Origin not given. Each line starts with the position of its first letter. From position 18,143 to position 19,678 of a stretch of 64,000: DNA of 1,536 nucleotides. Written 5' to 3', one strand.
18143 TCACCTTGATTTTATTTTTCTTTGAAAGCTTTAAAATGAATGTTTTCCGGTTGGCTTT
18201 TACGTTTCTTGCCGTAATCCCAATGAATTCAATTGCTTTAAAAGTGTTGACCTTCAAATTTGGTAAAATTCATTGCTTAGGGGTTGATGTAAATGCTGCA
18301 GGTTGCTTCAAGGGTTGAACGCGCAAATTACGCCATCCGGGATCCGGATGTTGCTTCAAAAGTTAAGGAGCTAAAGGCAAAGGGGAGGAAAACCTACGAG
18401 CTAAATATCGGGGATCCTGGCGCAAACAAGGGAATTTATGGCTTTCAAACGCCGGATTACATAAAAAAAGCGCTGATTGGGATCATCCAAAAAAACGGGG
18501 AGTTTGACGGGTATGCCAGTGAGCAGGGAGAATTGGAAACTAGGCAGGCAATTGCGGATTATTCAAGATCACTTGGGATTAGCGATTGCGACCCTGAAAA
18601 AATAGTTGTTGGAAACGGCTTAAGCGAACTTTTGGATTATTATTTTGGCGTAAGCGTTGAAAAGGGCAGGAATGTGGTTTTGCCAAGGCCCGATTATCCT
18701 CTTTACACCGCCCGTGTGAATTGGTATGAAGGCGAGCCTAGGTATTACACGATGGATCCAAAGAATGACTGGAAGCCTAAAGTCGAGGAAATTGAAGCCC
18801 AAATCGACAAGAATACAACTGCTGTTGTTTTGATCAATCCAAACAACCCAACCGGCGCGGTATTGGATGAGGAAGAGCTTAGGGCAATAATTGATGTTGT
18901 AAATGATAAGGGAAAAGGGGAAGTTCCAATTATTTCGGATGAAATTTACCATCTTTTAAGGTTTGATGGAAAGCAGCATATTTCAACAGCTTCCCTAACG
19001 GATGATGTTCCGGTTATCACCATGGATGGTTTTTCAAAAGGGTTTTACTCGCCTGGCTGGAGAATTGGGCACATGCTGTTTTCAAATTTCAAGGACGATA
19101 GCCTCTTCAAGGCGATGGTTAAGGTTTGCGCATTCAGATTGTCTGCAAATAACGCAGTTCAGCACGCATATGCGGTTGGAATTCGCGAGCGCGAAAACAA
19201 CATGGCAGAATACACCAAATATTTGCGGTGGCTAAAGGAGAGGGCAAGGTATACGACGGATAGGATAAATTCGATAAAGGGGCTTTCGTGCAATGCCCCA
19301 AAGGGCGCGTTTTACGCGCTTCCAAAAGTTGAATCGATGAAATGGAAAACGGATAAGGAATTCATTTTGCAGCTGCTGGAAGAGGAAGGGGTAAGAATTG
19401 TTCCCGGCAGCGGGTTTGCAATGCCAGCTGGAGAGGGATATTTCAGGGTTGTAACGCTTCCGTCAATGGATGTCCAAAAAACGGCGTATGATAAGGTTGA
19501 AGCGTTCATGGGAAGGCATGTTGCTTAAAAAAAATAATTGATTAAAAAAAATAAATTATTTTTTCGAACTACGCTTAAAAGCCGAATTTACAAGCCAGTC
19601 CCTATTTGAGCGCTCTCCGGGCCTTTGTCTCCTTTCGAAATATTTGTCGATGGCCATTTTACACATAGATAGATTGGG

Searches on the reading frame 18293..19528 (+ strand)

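Call 100: search_protein_families(library=pfam, proteins=[window:18293-19528:+], max_evalue=0.0001)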
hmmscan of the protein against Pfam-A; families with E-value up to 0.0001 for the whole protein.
window:18293-19528:+ (411 aa): 1 family
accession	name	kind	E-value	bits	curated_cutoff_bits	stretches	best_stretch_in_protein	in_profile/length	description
PF00155.27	Aminotran_1_2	-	1.7e-53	182.5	19.7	1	47-396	9-353/361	Aminotransferase class I and II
